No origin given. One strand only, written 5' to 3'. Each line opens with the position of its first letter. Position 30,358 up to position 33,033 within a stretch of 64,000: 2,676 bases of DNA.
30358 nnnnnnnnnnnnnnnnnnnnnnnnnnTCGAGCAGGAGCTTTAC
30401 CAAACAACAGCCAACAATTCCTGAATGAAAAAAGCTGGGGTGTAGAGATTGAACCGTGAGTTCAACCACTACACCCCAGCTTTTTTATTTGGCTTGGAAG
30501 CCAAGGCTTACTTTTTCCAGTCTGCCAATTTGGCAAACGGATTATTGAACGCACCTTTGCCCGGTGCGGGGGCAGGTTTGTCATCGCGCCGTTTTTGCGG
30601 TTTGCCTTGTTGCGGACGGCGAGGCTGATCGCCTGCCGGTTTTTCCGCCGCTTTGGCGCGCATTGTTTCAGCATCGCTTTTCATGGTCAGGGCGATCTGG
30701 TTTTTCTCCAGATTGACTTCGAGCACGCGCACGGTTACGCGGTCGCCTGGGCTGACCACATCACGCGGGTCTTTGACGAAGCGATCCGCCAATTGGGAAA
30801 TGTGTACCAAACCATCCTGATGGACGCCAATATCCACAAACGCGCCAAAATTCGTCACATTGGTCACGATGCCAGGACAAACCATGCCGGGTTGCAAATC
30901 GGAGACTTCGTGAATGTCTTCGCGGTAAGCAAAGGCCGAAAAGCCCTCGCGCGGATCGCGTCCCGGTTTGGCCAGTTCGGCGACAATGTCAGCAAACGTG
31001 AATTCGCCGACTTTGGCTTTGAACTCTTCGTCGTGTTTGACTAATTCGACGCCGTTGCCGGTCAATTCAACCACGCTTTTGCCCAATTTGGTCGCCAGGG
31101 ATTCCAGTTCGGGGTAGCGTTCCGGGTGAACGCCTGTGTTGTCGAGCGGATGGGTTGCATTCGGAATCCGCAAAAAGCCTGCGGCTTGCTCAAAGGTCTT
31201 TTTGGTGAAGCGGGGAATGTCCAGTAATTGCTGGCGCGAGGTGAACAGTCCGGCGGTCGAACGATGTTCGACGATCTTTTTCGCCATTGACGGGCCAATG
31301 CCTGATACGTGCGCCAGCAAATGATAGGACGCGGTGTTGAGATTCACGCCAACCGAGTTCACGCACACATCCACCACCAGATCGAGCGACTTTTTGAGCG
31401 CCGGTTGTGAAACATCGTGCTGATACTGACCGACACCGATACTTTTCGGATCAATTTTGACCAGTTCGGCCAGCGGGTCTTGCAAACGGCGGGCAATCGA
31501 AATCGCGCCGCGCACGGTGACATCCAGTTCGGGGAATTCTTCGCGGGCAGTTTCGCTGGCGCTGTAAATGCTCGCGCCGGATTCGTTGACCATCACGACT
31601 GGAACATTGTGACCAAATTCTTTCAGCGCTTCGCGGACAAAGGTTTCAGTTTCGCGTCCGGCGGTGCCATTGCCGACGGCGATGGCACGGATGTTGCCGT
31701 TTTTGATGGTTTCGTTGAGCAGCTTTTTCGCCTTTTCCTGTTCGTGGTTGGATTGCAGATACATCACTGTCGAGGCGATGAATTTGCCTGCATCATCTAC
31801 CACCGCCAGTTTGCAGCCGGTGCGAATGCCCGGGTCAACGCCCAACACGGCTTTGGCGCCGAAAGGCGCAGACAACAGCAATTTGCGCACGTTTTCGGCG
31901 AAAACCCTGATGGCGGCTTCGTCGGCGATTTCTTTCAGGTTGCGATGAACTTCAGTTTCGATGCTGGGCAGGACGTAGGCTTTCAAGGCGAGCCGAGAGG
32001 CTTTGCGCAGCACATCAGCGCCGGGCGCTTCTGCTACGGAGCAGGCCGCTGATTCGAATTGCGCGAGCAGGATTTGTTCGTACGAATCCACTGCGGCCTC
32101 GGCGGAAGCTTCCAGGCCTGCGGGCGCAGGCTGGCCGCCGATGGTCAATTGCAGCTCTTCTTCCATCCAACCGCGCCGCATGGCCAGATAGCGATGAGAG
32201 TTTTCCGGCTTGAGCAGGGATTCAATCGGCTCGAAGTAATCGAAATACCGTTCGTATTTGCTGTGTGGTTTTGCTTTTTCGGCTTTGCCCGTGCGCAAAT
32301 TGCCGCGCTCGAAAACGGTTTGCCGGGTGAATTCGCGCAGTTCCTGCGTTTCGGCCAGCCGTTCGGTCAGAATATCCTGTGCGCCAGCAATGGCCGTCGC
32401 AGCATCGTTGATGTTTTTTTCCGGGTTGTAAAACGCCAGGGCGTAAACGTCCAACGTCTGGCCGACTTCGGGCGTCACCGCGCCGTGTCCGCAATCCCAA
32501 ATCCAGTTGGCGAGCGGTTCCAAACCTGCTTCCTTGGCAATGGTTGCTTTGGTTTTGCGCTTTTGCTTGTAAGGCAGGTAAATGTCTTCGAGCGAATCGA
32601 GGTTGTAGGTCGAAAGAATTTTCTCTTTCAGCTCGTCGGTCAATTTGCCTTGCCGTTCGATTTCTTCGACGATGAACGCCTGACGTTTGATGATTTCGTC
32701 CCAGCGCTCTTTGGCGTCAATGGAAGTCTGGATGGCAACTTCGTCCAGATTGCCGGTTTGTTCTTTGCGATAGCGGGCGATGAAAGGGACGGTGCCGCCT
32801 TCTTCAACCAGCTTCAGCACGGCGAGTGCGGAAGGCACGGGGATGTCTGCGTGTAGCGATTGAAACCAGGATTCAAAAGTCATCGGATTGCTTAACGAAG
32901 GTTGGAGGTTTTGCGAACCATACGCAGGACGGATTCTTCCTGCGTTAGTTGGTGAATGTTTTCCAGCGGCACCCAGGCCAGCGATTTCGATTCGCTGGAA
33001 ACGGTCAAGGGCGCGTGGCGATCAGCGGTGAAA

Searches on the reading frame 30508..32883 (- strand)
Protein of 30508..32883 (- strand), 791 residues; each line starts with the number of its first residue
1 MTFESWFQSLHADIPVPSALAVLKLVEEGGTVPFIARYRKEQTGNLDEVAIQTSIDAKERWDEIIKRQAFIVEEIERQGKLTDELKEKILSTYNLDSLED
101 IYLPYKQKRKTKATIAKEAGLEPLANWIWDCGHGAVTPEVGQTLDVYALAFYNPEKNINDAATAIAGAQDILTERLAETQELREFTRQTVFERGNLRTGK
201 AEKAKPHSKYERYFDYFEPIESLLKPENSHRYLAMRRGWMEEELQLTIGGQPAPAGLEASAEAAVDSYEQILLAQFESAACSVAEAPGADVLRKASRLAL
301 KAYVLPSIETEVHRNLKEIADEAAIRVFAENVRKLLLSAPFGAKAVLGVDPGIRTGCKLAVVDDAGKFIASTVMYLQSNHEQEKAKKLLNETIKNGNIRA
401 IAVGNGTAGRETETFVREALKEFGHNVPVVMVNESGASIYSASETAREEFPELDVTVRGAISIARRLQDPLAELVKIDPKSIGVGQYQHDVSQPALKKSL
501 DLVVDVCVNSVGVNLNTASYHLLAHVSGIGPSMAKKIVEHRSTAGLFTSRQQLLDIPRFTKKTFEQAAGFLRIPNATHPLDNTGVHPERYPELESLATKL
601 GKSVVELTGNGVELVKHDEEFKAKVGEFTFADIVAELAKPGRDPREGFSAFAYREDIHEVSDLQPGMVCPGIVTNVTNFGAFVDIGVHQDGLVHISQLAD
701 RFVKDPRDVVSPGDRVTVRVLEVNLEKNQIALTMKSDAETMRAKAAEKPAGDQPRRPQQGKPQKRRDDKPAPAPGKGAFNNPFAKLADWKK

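Call 60: find_homologous_proteins(query=window:30508-32883:-, max_evalue=1e-100)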
Query window:30508-32883:- (791 aa): 7995 proteins with E <= 1e-100 among 8000 candidates; the best 120 are listed.
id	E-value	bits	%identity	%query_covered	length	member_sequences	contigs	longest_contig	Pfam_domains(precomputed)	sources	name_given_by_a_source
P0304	0.0e+0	1772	100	100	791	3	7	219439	PF16921.11,PF14520.13,PF14639.12,PF00575.30,PF23459.2,PF12836.14,PF14635.13,PF17674.8,PF09371.16,PF22706.2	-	-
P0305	0.0e+0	1417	80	100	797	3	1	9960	PF16921.11,PF14639.12,PF00575.30,PF23459.2,PF12836.14,PF14635.13,PF17674.8,PF09371.16,PF22706.2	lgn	-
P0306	0.0e+0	1411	80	100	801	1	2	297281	PF16921.11,PF14639.12,PF00575.30,PF23459.2,PF12836.14,PF14635.13,PF17674.8,PF09371.16,PF22706.2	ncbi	ncbi:MAG: Tex family protein [Blastocatellales bacterium]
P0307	0.0e+0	1408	80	100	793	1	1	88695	PF16921.11,PF14639.12,PF00575.30,PF23459.2,PF12836.14,PF03934.20,PF14635.13,PF17674.8,PF09371.16,PF22706.2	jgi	-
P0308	0.0e+0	1406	79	100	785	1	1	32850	PF16921.11,PF14639.12,PF00575.30,PF23459.2,PF12836.14,PF14635.13,PF17674.8,PF09371.16,PF22706.2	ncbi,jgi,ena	-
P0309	0.0e+0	1403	80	100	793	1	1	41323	PF16921.11,PF14639.12,PF00575.30,PF23459.2,PF12836.14,PF03934.20,PF14635.13,PF17674.8,PF09371.16,PF22706.2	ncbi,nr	ncbi:MAG: RNA-binding transcriptional accessory protein [Blastocatellia bacterium]|nr:RNA-binding tr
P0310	0.0e+0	1399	80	100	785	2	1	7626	PF16921.11,PF14639.12,PF00575.30,PF23459.2,PF12836.14,PF14635.13,PF17674.8,PF09371.16,PF22706.2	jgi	jgi:uncharacterized protein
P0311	0.0e+0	1398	80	100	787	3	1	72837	PF16921.11,PF14639.12,PF00575.30,PF23459.2,PF12836.14,PF14635.13,PF17674.8,PF09371.16,PF22706.2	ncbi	-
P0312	0.0e+0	1398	80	100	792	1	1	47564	PF16921.11,PF14639.12,PF00575.30,PF23459.2,PF12836.14,PF14635.13,PF17674.8,PF09371.16,PF22706.2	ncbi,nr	ncbi:MAG: Tex family protein [Blastocatellia bacterium]|nr:Tex family protein [Blastocatellia bacter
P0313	0.0e+0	1397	79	100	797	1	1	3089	PF16921.11,PF14639.12,PF00575.30,PF23459.2,PF12836.14,PF14635.13,PF17674.8,PF09371.16,PF22706.2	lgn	-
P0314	0.0e+0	1397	79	100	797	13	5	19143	PF16921.11,PF14639.12,PF00575.30,PF23459.2,PF12836.14,PF14635.13,PF17674.8,PF09371.16,PF22706.2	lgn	-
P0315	0.0e+0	1395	79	100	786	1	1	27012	PF16921.11,PF14520.13,PF14639.12,PF00575.30,PF23459.2,PF12836.14,PF14635.13,PF17674.8,PF09371.16,PF22706.2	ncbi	-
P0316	0.0e+0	1393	78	100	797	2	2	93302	PF16921.11,PF14639.12,PF00575.30,PF23459.2,PF12836.14,PF14635.13,PF17674.8,PF09371.16,PF22706.2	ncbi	-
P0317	0.0e+0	1393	80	100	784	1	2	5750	PF16921.11,PF14639.12,PF00575.30,PF23459.2,PF12836.14,PF03934.20,PF14635.13,PF17674.8,PF09371.16,PF22706.2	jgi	jgi:protein Tex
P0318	0.0e+0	1391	79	100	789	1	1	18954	PF16921.11,PF14639.12,PF00575.30,PF23459.2,PF12836.14,PF14635.13,PF17674.8,PF09371.16,PF22706.2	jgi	jgi:uncharacterized protein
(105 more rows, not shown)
